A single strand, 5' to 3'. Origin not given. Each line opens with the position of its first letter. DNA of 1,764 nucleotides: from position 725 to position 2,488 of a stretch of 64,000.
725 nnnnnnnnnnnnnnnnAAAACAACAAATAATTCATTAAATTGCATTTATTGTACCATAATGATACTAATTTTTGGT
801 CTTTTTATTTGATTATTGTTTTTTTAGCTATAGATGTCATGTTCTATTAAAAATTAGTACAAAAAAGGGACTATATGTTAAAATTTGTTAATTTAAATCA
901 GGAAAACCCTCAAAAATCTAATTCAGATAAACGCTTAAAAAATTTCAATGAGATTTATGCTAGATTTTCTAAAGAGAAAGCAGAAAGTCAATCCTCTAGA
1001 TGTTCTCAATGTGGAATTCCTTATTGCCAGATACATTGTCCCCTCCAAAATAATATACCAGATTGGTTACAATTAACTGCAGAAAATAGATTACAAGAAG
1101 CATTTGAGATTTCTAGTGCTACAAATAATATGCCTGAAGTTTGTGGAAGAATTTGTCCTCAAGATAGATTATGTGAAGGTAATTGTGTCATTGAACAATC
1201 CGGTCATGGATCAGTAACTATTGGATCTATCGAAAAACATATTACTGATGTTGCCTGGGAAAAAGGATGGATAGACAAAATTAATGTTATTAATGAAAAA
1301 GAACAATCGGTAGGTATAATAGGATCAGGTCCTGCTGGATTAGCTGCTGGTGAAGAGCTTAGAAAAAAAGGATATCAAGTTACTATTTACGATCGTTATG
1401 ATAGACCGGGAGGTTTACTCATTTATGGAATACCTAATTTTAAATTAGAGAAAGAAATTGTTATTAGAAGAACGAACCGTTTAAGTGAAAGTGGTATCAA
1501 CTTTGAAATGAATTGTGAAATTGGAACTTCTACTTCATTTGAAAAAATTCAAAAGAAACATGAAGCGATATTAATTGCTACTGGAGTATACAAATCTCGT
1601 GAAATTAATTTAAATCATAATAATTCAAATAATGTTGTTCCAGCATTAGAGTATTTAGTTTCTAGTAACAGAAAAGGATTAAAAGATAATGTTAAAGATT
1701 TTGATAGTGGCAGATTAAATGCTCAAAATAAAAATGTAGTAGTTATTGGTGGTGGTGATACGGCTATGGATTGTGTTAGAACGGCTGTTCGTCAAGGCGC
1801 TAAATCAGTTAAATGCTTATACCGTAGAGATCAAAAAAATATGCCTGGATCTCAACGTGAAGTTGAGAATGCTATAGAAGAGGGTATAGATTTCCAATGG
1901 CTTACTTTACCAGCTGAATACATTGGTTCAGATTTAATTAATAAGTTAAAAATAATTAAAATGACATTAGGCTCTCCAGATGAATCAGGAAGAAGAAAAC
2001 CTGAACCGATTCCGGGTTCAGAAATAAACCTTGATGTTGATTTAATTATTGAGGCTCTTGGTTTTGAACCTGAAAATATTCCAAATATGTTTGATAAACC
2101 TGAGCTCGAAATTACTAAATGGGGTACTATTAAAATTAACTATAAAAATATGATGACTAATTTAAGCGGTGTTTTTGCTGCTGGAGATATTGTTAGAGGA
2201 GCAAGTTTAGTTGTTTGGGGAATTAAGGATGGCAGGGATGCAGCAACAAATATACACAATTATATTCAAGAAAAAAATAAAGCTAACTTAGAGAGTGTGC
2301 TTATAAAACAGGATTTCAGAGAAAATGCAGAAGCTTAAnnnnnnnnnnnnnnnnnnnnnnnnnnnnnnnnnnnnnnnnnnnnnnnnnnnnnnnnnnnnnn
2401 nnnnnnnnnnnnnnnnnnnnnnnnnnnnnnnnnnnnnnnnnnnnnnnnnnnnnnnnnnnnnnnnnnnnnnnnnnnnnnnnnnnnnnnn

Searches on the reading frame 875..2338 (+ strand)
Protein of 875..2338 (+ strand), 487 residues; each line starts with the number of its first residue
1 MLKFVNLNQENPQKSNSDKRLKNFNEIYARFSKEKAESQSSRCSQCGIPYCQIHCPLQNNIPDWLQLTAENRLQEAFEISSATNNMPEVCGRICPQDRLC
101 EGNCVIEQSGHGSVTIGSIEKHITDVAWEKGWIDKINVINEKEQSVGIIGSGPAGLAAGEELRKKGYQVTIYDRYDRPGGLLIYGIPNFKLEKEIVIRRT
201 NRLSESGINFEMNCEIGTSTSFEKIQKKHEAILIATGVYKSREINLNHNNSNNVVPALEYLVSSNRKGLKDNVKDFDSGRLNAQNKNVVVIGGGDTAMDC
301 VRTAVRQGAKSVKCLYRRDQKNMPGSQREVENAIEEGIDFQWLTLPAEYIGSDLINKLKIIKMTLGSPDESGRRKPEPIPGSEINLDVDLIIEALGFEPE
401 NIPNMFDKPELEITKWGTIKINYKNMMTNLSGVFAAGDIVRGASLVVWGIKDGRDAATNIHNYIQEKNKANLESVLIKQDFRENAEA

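Call 64: search_protein_families(library=pfam, proteins=[window:875-2338:+], max_evalue=0.0001)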
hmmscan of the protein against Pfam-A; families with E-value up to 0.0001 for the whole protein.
window:875-2338:+ (487 aa): 8 families
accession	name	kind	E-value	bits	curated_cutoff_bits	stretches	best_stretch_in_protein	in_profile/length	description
PF14691.11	Fer4_20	-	4.2e-38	130.1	25.8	1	20-131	1-112/113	Dihydroprymidine dehydrogenase domain II, 4Fe-4S cluster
PF07992.20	Pyr_redox_2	-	1.9e-27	96.9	26.1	1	146-448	3-286/291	Pyridine nucleotide-disulphide oxidoreductase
PF13738.12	Pyr_redox_3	-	1.3e-11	44.7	30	1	282-437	161-305/305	Pyridine nucleotide-disulphide oxidoreductase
PF13450.12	NAD_binding_8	-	4.1e-09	37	21.9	1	148-181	1-34/68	NAD(P)-binding Rossmann-like domain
PF00070.33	Pyr_redox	-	5e-09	37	22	0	146-179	2-35/82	Pyridine nucleotide-disulphide oxidoreductase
PF01494.25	FAD_binding_3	-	1.4e-05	24.9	22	1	145-177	3-35/349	FAD binding domain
PF03486.20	HI0933_like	-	4e-05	23.6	50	0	146-179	3-36/244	HI0933-like protein Rossmann domain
PF01266.30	DAO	-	7.2e-05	22.9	27.9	0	146-179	2-35/353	FAD dependent oxidoreductase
